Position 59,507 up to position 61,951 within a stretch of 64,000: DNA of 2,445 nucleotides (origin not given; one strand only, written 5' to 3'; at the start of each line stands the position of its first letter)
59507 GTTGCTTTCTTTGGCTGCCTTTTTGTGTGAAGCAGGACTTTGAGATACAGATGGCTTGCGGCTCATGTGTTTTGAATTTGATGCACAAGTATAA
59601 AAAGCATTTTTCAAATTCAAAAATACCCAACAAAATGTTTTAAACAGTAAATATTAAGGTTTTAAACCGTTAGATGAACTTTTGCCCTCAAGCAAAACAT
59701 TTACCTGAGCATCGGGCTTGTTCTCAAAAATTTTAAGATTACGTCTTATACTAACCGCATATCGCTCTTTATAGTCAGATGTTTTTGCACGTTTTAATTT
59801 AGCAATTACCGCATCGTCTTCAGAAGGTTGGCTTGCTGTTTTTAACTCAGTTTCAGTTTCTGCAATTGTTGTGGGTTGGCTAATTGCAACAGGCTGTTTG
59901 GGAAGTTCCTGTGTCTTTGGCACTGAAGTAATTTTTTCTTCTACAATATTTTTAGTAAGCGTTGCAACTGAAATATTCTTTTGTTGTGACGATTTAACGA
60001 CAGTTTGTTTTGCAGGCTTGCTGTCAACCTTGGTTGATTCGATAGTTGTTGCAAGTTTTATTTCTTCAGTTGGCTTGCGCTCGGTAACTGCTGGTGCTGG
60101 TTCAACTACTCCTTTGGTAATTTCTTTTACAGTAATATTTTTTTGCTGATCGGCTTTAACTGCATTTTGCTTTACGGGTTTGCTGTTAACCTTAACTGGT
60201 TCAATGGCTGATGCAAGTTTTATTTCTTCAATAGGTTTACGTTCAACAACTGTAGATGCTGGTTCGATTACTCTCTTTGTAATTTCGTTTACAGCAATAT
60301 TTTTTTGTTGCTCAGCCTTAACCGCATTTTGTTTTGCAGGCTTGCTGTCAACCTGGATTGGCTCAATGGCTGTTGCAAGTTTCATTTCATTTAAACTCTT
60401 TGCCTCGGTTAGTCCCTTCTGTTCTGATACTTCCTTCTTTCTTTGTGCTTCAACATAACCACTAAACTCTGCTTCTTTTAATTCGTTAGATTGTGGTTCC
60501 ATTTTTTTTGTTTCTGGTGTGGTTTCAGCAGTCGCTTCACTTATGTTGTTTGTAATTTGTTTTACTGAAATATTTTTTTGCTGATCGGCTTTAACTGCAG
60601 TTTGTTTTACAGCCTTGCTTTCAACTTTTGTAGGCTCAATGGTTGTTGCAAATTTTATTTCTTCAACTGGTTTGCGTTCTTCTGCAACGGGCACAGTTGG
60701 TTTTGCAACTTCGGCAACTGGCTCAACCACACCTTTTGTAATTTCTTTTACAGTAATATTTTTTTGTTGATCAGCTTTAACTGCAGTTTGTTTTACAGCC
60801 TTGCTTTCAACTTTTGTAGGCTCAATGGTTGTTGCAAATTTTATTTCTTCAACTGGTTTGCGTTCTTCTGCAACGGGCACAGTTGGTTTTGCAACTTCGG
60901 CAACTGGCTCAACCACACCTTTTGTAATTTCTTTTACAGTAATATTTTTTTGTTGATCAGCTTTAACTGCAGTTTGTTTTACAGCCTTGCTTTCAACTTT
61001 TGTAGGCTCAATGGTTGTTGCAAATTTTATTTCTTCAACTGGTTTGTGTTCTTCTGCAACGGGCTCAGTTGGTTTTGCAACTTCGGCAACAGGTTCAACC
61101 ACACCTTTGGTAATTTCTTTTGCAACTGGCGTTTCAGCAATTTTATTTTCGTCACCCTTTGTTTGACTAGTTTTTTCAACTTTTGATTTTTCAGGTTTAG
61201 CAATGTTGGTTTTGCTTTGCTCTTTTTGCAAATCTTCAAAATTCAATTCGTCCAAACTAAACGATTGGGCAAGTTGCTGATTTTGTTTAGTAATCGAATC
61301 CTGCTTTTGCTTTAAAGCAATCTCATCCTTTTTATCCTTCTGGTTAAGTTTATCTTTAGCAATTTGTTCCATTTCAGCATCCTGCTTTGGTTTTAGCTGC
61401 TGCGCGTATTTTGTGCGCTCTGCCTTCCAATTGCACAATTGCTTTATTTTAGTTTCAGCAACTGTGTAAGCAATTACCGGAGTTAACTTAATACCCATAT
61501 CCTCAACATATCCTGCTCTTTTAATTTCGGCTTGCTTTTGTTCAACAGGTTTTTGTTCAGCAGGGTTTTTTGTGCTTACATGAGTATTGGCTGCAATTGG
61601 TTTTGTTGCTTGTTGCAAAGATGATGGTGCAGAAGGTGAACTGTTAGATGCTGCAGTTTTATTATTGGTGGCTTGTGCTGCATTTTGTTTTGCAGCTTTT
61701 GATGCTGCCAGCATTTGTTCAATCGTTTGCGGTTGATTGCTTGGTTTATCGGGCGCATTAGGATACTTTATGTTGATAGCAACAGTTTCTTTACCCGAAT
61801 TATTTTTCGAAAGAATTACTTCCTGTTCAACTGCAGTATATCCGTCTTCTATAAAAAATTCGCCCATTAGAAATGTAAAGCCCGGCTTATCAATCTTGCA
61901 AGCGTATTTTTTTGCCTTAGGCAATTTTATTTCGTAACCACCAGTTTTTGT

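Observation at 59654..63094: TPR/PD40 'OmpA-family-like' N-terminus fused to a recently homogenised 62-aa tandem repeat array in place of an OmpA domain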

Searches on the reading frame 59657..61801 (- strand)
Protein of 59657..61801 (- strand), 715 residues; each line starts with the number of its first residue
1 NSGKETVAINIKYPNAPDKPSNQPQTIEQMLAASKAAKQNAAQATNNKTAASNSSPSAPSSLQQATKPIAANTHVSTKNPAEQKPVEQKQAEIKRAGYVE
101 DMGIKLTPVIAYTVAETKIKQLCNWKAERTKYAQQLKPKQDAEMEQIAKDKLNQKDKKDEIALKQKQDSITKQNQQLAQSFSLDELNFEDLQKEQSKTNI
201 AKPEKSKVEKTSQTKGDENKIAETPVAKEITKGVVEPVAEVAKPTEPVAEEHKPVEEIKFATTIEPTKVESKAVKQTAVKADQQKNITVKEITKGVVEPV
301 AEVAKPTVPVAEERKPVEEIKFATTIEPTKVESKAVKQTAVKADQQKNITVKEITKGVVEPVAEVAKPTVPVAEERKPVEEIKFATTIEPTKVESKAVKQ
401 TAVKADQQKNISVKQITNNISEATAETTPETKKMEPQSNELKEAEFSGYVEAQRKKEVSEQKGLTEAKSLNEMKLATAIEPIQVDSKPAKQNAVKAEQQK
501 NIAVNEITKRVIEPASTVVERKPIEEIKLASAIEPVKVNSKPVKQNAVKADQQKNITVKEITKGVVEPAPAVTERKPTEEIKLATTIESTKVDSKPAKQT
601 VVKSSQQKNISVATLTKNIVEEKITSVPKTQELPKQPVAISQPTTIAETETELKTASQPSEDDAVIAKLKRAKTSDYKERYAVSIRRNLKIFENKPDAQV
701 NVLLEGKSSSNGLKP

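Call 35: predict_structure(protein=window:59657-61801:-)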
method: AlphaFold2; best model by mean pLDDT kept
length: 715 residues; sequences in the alignment: 1
mean_pLDDT: 43.7   pTM: 0.28
mean pLDDT of the five models: 43.7, 42.9, 41.5, 38.6, 36.8
residues with pLDDT >= 90: 4; 70-90: 57; 50-70: 107; < 50: 547
segments of 3 or more residues with pLDDT < 50: 1-3, 5-24, 41-47, 49-55, 57-107, 191-193, 198-252, 265-267, 269-280, 282-285, 292-314, 331-333, 335-340, 344-346, 352-376, 384-389, 393-395, 397-402, 406-408, 414-494, 502-677, 679-684, 700-715
pLDDT, mean of each block of 10 residues (from residue 1): 38 37 47 55 45 38 34 34 39 41 48 64 80 76 83 88 89 79 53 46 38 36 34 36 39 50 50 45 47 38 38 48 53 48 51 40 35 41 48 47 50 41 29 30 29 35 35 39 44 49 40 25 28 34 42 41 27 28 26 31 35 28 32 34 31 33 40 46 50 51 45 43
secondary structure, 60 per line:
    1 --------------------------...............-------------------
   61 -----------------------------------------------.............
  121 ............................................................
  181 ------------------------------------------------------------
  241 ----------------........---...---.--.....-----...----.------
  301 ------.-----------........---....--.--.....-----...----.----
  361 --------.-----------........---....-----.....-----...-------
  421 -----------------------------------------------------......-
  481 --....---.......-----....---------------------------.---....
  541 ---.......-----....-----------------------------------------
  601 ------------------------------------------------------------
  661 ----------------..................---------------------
elements in order (helices of 4 or more, strands of 3 or more residues): H27-41 H108-180 E257-264 E268-270 E277-281 E287-289 E319-326 E330-333 E339-343 E349-351 E381-388 E392-395 E401-405 E411-413 E474-479 E483-486 E490-496 E502-505 E537-540 E544-550 E556-559 H677-694

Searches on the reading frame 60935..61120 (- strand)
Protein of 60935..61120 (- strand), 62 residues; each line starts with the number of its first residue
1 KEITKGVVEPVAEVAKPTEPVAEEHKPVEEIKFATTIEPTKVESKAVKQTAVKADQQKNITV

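Call 51: search_solved_structures(query=A2, max_evalue=10)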
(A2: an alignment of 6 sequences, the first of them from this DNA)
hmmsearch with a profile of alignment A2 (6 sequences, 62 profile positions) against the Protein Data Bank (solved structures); distinct sequences matched with E-value up to 10: 36.
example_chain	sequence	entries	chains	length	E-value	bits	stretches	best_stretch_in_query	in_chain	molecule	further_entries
1i21_A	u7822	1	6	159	0.06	16.9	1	9-47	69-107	GLUCOSAMINE-PHOSPHATE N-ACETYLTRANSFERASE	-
1i12_A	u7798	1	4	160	0.061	16.9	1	9-47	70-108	GLUCOSAMINE-PHOSPHATE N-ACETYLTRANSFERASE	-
1i1d_A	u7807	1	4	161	0.062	16.8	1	9-47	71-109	GLUCOSAMINE-PHOSPHATE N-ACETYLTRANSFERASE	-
3ah8_G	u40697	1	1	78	0.18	15.3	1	12-47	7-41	Guanine nucleotide-binding protein G(I)/G(S)/G(O) subunit gamma-2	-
1gg2_G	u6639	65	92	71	0.31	14.6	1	17-47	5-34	G PROTEIN GI GAMMA 2 | Guanine nucleotide-binding protein G(I)/G(S)/G(O) subunit gamma-2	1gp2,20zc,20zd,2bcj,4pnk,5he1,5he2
8ddw_J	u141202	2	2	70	0.32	14.5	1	17-47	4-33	Guanine nucleotide-binding protein G(I)/G(S)/G(O) subunit gamma-2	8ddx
6rmv_B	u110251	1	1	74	0.33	14.5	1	16-47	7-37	Guanine nucleotide-binding protein G(I)/G(S)/G(O) subunit gamma-2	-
3v5w_G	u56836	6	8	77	0.34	14.5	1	16-47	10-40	Guanine nucleotide-binding protein G(I)/G(S)/G(O) subunit gamma-2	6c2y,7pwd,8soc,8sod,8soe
7bz2_G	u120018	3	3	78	0.35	14.4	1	16-47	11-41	Guanine nucleotide-binding protein G(I)/G(S)/G(O) subunit gamma-2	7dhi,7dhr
6pcv_G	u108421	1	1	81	0.39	14.3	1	16-47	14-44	Guanine nucleotide-binding protein G(I)/G(S)/G(O) subunit gamma-2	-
8jhb_C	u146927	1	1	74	0.44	14.1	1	16-47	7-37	Guanine nucleotide-binding protein G(I)/G(S)/G(O) subunit gamma-2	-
8k9l_G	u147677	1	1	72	0.52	13.9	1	16-47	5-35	Guanine nucleotide-binding protein G(I)/G(S)/G(O) subunit gamma-2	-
8uqo_D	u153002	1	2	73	0.55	13.8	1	16-47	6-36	Guanine nucleotide-binding protein subunit gamma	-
10ja_G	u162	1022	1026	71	0.57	13.8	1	17-47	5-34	Guanine nucleotide-binding protein G(I)/G(S)/G(O) subunit gamma-2 | G protein | G protein gamma subunit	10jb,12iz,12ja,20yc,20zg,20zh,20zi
7f6g_D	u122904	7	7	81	0.58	13.7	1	16-47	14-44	Guanine nucleotide-binding protein G(I)/G(S)/G(O) subunit gamma-2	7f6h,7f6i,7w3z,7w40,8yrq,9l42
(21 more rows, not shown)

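Call 55: find_related_loci(query=A2, collection=metagenome_contigs, flank=5000)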
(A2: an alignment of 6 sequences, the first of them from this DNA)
Query A2 (62 aa) in metagenome_contigs; peptide patterns used: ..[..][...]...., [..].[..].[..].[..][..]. (x = any residue, [..] = any of these).
227 stretches matched a pattern, but none encodes a relative of the query by tblastn (E <= 1e-3).

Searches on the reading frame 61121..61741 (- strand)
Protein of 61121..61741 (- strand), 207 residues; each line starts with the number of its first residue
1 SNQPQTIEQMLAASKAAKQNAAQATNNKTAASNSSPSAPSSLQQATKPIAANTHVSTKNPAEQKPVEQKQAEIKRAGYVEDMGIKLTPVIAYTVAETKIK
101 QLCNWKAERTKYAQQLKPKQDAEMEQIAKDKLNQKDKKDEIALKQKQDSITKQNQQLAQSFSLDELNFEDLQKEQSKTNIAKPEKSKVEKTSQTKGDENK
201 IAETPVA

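Call 14: search_protein_families(library=pfam, proteins=[window:61121-61741:-], max_evalue=10)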
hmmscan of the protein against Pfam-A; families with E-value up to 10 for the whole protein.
seq(207 aa): 1 family
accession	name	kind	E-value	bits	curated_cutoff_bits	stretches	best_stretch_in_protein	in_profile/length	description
PF08846.15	DUF1816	-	0.11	13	27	1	67-102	28-63/65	Domain of unknown function (DUF1816)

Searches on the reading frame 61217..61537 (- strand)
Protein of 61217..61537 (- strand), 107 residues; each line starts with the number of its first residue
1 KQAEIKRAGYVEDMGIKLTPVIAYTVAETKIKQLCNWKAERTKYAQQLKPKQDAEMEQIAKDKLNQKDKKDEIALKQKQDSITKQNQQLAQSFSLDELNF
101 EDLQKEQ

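Call 80: search_protein_families(library=pfam, proteins=[window:61217-61537:-], max_evalue=1)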
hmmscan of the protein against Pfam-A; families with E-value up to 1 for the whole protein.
window:61217-61537:- (107 aa): 1 family
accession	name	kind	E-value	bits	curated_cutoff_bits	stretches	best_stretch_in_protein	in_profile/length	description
PF20798.2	NleE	-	0.041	13.9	27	1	21-66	28-73/199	Cysteine methyltransferase effector NleE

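Call 81: search_protein_families(library=ncbifam, proteins=[window:61217-61537:-], max_evalue=1)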
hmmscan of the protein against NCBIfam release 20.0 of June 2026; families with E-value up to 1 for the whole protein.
window:61217-61537:- (107 aa): 1 family
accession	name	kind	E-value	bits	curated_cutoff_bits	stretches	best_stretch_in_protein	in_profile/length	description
TIGR03042.1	PS_II_psbQ_bact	equivalog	0.23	11.3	106.9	1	40-94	81-135/142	photosystem II protein PsbQ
